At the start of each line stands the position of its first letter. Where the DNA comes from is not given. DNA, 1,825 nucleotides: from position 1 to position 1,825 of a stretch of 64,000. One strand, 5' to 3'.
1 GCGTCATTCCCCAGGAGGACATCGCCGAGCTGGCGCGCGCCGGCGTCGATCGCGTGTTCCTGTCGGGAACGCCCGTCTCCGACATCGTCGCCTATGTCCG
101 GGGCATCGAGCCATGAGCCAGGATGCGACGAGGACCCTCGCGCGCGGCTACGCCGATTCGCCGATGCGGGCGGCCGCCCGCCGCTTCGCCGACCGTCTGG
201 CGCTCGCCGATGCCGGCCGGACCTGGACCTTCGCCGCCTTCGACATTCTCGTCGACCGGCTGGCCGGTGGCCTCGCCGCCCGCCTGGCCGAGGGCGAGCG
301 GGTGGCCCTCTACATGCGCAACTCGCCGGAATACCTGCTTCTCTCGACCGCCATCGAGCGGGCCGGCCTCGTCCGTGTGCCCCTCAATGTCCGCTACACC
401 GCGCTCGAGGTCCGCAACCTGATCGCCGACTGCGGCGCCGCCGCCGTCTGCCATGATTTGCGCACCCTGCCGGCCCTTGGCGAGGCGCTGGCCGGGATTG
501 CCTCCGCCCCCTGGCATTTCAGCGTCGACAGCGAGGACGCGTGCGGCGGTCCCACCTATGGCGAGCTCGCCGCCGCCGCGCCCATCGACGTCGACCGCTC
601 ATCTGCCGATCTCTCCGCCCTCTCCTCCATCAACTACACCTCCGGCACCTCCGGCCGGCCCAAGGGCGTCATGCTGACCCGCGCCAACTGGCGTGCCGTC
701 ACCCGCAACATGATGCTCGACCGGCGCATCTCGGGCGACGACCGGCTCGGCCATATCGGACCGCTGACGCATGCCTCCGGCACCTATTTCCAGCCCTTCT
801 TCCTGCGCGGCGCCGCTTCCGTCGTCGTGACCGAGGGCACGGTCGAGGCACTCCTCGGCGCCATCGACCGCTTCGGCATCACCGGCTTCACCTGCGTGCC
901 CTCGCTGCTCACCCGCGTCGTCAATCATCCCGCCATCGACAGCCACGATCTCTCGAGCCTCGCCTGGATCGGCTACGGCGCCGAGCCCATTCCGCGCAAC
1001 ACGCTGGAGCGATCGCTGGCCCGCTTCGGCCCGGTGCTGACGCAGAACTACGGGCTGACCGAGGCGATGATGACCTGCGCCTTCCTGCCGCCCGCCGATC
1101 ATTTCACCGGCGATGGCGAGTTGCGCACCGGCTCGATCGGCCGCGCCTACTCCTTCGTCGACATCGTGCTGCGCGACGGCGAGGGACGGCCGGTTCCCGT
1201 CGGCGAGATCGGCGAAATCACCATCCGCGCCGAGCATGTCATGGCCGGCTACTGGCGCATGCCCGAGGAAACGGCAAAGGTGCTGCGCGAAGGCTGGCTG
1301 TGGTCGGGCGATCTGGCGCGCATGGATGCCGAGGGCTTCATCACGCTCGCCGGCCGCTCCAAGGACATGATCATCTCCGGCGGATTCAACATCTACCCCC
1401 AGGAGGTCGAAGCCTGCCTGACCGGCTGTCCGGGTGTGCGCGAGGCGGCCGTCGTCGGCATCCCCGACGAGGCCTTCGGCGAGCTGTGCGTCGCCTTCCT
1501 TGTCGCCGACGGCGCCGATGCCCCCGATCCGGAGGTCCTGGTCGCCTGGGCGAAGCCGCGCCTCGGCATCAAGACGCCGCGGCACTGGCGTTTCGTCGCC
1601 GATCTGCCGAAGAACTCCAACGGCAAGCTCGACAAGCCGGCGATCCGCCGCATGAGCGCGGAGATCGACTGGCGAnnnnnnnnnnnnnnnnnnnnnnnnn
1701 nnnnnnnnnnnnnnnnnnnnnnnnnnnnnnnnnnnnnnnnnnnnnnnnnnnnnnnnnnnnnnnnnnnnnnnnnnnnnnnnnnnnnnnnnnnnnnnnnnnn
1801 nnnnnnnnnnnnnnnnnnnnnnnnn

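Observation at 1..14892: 15-kb translationally coupled operon assembling an unusual catabolic enzyme set (split B12 acyl-CoA mutase, CoA ligase, thiolase, ATP-dependent hydantoinase/lactamase pair, fold-IV aminotransferase, SDR, orphan Mo-hydroxylase, DMGDH-like demethylase)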

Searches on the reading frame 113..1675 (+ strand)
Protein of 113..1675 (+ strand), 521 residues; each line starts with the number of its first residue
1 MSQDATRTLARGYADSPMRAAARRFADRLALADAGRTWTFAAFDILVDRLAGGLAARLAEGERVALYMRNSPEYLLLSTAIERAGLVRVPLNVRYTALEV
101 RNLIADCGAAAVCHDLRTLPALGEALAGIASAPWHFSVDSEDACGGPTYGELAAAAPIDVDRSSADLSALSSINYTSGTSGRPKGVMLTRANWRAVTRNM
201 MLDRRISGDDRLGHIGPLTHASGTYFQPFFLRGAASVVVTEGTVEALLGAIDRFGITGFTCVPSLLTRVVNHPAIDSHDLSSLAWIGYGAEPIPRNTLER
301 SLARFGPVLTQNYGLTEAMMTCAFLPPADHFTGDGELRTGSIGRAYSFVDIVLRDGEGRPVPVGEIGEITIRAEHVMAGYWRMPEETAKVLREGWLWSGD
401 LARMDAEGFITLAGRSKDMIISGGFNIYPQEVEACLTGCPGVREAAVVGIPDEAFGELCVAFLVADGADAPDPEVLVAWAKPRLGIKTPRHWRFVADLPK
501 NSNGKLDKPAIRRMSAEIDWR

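Call 6: search_protein_families(library=pfam, proteins=[window:113-1675:+])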
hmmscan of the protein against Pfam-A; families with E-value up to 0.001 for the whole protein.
window:113-1675:+ (521 aa): 2 families
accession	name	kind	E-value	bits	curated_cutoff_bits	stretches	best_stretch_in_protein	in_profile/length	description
PF00501.34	AMP-binding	-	4.2e-72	243.5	29.9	1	19-381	2-384/384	AMP-binding enzyme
PF13193.12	AMP-binding_C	-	1.6e-16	61.4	24.5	1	431-505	1-76/76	AMP-binding enzyme C-terminal domain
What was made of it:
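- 113..1678 (+): AMP-forming acyl-CoA ligase (521 aa). Pfam AMP-binding 243 bits plus AMP-binding_C (call 6).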

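Call 7: search_protein_families(library=ncbifam, proteins=[window:113-1675:+], max_evalue=1e-10)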
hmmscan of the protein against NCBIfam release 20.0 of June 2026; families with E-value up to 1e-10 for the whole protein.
window:113-1675:+ (521 aa): 95 families (the best 25 are shown)
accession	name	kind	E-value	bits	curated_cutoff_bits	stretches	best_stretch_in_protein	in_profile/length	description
NF004837.0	PRK06187.1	subfamily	8.5e-111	370.8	476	1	18-516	14-523/531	long-chain-fatty-acid--CoA ligase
NF006182.0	PRK08316.1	subfamily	2.4e-97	326.6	663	1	16-515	15-517/523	fatty acyl-CoA synthetase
NF005676.0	PRK07470.1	equivalog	7.1e-91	305.4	774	1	18-513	26-527/544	acyl-CoA synthetase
NF005702.0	PRK07514.1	subfamily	2.2e-87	293.5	558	1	29-515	21-500/506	malonyl-CoA synthase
NF005307.0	PRK06839.1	equivalog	2.1e-81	274.1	748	1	23-513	13-491/496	o-succinylbenzoate--CoA ligase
NF006572.0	PRK09088.1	equivalog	9e-79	265.4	696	1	21-516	10-488/491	acyl-CoA synthetase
NF005801.1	PRK07656.1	equivalog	2.8e-77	260.5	657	1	19-512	8-500/500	FadD3 family acyl-CoA ligase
NF004838.1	PRK06188.1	equivalog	5.3e-75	252.7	875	1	168-513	172-521/524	fatty-acid--CoA ligase FadD8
NF009233.0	PRK12583.1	subfamily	1.8e-74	251.1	832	1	161-517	192-552/558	fatty acid CoA ligase family protein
NF004797.0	PRK06145.1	equivalog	4.2e-73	246.4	850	1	21-512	11-492/499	acyl-CoA synthetase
NF052269.1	Staph_lig_FadD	equivalog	7.1e-72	242.3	650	1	27-517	15-495/499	long-chain-fatty-acid--CoA ligase FadD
NF009071.0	PRK12406.1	subfamily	1.7e-68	231.3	701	1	34-512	9-499/510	acyl-CoA synthetase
NF004114.0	PRK05605.1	equivalog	5.6e-67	226.4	766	1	160-513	213-567/575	long-chain-fatty-acid--CoA ligase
NF052580.1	Str24CoAsynCasG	equivalog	7.8e-67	225.8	750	1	18-511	46-546/548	steroid-24-oyl-CoA synthetase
NF006181.0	PRK08314.1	subfamily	3.9e-66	223.5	705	2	162-506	198-545/563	long-chain-fatty-acid--CoA ligase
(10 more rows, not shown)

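Call 9: find_encoding_contigs(protein=window:113-1675:+, flank=10000, max_places=6)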
Protein window:113-1675:+ (521 aa): no gene with exactly this product is on record in the collection.

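Call 25: search_solved_structures(query=window:113-1675:+, max_evalue=1e-40)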
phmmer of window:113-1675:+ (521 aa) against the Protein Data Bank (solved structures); distinct sequences matched with E-value up to 1e-40: 23.
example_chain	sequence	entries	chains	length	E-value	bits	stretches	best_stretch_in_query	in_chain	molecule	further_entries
8weu_A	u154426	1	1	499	8.3e-72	245.5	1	13-514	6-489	Fatty-acyl-CoA synthase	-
8wev_A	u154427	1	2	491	9e-72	245.4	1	13-514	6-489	Feruloyl-CoA Synthetase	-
8ivi_A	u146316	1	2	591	8.3e-66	225.7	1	163-513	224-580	Medium/long-chain-fatty-acid--CoA ligase FadD8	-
4gxq_A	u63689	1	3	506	1.9e-62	214.6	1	34-514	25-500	Malonyl CoA synthetase, Benzoate-CoA ligase Chimeric protein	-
4fuq_A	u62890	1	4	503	6.1e-62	213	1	34-514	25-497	Malonyl CoA synthetase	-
4gxr_A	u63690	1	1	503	2.7e-61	210.8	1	34-514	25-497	Malonyl CoA synthetase, Benzoate-CoA ligase Chimeric protein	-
4fut_A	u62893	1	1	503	4.9e-61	210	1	34-514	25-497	Malonyl CoA synthetase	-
8pyy_A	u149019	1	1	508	3.7e-59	203.8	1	29-513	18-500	Fatty-acyl-CoA synthase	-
6sq8_A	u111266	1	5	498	2.3e-58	201.2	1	21-513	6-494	Fatty acid CoA ligase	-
8ppp_A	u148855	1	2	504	2.4e-58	201.1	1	29-513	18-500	Fatty-acyl-CoA synthase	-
8pyx_A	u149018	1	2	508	2.6e-58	201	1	29-513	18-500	Fatty-acyl-CoA synthase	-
6h1b_A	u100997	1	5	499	1.5e-57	198.5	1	19-513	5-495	Fatty acid CoA ligase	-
3r44_A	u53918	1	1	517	5.9e-57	196.5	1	38-514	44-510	fatty acyl CoA synthetase FADD13 (FATTY-ACYL-CoA SYNTHETASE)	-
8r2q_A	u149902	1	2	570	6.5e-56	193.1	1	25-512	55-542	Probable fatty-acid-CoA ligase FadD5 (Fatty-acid-CoA synthetase) (Fatty-acid-CoA synthase)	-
8r2r_A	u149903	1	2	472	2.3e-47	164.9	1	25-441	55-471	Probable fatty-acid-CoA ligase FadD5 (Fatty-acid-CoA synthetase) (Fatty-acid-CoA synthase)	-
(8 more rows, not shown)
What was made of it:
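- The ligase resembles malonyl-CoA synthetases (calls 7, 25).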
